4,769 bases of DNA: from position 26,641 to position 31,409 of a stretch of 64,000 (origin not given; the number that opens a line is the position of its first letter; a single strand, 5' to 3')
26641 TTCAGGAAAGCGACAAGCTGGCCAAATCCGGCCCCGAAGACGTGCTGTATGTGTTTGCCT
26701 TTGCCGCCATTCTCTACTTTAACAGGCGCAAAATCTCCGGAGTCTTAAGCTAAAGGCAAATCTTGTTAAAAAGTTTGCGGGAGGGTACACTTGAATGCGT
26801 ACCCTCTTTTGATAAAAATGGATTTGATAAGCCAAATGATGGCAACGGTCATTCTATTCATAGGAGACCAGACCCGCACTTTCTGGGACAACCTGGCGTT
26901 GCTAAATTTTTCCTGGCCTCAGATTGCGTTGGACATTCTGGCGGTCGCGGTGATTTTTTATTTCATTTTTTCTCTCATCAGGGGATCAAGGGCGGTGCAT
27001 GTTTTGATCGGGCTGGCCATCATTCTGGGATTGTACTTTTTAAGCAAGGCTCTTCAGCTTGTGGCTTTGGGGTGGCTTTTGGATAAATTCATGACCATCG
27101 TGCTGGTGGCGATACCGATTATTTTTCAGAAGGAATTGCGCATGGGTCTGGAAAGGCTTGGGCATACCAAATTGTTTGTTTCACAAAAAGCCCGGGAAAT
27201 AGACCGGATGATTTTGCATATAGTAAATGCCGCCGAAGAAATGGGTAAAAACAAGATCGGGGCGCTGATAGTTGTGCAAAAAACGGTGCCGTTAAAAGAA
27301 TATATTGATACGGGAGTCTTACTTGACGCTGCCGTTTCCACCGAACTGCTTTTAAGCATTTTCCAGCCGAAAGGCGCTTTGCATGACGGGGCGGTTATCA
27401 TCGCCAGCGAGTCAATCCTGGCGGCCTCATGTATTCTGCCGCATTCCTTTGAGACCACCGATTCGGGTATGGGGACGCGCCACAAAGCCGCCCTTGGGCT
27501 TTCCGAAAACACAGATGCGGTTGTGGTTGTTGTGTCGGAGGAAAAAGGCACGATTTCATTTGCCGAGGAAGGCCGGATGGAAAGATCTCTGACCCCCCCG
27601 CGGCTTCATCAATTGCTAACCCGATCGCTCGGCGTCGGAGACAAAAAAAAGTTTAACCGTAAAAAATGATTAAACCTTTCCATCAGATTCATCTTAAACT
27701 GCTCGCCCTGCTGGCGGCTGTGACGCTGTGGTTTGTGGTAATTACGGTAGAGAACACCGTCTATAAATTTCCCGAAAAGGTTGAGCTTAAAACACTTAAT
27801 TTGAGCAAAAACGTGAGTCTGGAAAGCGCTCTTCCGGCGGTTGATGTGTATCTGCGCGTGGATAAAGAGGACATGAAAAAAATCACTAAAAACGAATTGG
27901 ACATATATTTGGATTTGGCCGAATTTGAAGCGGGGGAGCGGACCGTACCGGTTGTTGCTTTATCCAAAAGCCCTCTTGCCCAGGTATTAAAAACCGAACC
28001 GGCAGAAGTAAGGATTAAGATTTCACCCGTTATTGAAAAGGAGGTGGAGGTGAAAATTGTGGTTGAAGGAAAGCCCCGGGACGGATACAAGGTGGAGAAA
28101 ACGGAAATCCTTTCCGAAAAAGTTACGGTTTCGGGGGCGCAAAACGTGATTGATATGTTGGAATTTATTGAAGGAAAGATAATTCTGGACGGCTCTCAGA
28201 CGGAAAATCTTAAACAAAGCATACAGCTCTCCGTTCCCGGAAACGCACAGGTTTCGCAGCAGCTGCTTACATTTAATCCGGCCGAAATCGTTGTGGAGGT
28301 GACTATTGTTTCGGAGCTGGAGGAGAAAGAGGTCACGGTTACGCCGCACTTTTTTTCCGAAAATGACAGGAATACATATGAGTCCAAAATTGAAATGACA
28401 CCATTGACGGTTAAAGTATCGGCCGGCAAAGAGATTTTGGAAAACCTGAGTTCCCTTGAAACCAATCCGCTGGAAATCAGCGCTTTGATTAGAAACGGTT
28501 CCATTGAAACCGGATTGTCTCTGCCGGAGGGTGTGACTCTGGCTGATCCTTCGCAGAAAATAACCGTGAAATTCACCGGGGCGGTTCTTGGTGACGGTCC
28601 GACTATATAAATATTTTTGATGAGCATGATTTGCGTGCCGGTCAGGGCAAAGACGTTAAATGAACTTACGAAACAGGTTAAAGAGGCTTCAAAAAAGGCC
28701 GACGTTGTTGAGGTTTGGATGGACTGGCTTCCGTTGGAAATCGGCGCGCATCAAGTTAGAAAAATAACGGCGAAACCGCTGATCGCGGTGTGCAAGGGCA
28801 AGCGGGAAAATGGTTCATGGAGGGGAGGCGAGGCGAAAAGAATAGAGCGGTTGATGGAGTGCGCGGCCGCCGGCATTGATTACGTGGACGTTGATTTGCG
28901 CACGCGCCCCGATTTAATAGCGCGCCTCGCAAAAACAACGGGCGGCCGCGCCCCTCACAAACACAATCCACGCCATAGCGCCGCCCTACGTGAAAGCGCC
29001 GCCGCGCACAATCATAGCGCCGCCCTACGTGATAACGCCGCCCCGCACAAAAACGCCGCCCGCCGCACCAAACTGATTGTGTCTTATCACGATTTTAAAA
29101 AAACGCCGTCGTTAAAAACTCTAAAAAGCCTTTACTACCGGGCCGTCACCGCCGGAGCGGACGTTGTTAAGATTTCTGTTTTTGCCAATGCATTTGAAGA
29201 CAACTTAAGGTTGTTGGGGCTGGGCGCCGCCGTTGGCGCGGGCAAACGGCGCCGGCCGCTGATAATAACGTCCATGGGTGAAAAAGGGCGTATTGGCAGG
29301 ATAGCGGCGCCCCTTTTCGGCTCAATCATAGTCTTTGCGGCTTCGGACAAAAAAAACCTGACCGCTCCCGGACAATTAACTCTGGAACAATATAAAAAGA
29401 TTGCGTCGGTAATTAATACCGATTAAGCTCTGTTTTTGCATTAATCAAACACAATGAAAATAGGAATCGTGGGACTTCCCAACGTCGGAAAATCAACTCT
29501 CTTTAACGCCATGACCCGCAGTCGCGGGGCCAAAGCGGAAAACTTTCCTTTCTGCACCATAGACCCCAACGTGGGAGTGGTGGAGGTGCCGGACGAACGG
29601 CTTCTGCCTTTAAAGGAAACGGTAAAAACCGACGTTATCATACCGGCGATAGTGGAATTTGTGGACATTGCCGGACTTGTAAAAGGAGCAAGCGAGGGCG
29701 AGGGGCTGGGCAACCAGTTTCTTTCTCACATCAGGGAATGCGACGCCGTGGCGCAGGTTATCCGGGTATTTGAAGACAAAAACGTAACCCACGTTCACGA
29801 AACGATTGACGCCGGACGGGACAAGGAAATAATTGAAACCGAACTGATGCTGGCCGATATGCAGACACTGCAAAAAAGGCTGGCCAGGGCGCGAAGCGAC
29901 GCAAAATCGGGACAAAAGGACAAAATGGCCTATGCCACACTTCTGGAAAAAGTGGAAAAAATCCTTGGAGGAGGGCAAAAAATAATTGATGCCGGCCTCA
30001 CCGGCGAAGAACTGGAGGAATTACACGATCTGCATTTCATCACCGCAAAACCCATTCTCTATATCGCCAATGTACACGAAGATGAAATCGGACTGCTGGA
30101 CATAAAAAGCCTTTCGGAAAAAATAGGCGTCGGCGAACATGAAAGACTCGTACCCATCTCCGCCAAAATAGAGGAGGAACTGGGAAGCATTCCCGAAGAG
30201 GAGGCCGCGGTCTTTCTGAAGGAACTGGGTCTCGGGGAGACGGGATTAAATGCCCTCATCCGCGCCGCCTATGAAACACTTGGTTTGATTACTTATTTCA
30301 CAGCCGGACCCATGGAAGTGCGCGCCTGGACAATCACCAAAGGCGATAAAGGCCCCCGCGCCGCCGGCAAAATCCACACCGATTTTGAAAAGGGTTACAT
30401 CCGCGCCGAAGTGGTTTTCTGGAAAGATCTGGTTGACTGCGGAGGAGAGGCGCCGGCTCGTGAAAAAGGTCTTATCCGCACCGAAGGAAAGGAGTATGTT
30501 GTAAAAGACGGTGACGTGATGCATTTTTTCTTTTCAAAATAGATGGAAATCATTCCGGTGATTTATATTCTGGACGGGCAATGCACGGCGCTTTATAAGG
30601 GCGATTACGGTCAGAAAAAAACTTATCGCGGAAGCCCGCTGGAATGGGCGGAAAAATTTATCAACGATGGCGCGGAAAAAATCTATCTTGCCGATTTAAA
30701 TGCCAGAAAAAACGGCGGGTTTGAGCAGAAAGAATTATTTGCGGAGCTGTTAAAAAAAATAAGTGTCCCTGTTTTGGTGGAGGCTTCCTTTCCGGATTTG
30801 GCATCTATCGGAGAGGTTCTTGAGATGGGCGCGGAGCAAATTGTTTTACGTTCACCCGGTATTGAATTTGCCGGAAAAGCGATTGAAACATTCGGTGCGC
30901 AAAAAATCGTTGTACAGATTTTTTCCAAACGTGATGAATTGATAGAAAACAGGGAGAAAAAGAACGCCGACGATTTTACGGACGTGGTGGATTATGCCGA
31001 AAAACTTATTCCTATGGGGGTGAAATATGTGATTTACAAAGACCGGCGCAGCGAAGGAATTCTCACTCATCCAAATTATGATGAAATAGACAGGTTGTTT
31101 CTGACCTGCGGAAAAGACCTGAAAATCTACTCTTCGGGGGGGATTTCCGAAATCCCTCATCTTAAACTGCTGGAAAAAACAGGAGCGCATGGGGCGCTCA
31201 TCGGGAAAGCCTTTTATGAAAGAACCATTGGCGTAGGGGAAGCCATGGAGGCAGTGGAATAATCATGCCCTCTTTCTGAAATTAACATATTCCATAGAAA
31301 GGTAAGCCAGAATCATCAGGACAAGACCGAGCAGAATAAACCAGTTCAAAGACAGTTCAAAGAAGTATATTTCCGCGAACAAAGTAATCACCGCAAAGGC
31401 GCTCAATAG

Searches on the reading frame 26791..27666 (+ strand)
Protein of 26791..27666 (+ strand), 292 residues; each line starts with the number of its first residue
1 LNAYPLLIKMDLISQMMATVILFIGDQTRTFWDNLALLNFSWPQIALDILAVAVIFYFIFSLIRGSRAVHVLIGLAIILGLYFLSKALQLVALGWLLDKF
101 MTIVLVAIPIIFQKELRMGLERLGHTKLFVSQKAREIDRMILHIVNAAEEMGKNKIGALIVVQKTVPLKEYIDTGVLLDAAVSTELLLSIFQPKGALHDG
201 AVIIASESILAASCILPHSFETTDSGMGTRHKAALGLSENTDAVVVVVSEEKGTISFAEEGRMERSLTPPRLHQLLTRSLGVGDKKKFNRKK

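Call 94: search_protein_families(library=pfam, proteins=[window:26791-27666:+], max_evalue=0.0001)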
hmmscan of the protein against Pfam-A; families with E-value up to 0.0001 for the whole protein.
window:26791-27666:+ (292 aa): 2 families
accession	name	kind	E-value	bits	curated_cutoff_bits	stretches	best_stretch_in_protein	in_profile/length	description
PF02457.21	DAC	-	1.2e-40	138.2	27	1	146-262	2-118/119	DisA bacterial checkpoint controller nucleotide-binding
PF19293.4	CdaA_N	-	1.9e-10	41.2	23.8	1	46-116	10-81/81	CdaA N-terminal transmembrane domain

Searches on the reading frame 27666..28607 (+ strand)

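Call 94: search_protein_families(library=pfam, proteins=[window:27666-28607:+], max_evalue=0.0001)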
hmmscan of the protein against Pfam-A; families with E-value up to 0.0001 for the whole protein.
window:27666-28607:+ (314 aa): 1 family
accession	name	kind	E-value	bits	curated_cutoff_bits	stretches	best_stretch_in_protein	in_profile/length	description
PF07949.17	YbbR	-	4.3e-17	62.6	22.3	1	127-212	1-81/81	YbbR-like protein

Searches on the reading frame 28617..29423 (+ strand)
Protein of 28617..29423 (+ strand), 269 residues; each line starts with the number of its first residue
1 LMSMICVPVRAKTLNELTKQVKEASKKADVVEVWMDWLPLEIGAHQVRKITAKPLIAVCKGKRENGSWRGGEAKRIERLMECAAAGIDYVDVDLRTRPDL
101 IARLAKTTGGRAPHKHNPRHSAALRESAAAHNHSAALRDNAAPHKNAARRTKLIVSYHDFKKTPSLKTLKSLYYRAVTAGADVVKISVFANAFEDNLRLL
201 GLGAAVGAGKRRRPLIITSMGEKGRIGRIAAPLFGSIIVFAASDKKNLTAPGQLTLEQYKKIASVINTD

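Call 94: search_protein_families(library=pfam, proteins=[window:28617-29423:+], max_evalue=0.0001)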
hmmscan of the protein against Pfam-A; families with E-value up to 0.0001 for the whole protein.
window:28617-29423:+ (269 aa): 1 family
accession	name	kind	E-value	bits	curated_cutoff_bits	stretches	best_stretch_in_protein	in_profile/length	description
PF01487.21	DHquinase_I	-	6e-50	170.9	22.2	2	146-262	112-229/230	Type I 3-dehydroquinase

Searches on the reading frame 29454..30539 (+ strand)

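Call 94: search_protein_families(library=pfam, proteins=[window:29454-30539:+], max_evalue=0.0001)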
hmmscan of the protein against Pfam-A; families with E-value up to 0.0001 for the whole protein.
window:29454-30539:+ (362 aa): 3 families
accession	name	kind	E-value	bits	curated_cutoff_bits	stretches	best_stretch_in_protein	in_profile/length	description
PF06071.19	YchF-GTPase_C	-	8.7e-36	122.4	27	1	278-360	1-83/84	Protein of unknown function (DUF933)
PF01926.29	MMR_HSR1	-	3.9e-25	88.6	21.9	1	2-118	1-96/113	50S ribosome-binding GTPase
PF02421.24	FeoB_N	-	4.6e-07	29.9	27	1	2-47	2-46/156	Ferrous iron transport protein B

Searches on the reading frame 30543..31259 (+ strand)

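Call 94: search_protein_families(library=pfam, proteins=[window:30543-31259:+], max_evalue=0.0001)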
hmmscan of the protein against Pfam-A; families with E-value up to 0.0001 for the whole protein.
window:30543-31259:+ (239 aa): 1 family
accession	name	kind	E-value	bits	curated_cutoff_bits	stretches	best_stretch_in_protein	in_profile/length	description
PF00977.27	His_biosynth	-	2.5e-38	132.3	23.6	1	2-229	1-227/228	Histidine biosynthesis protein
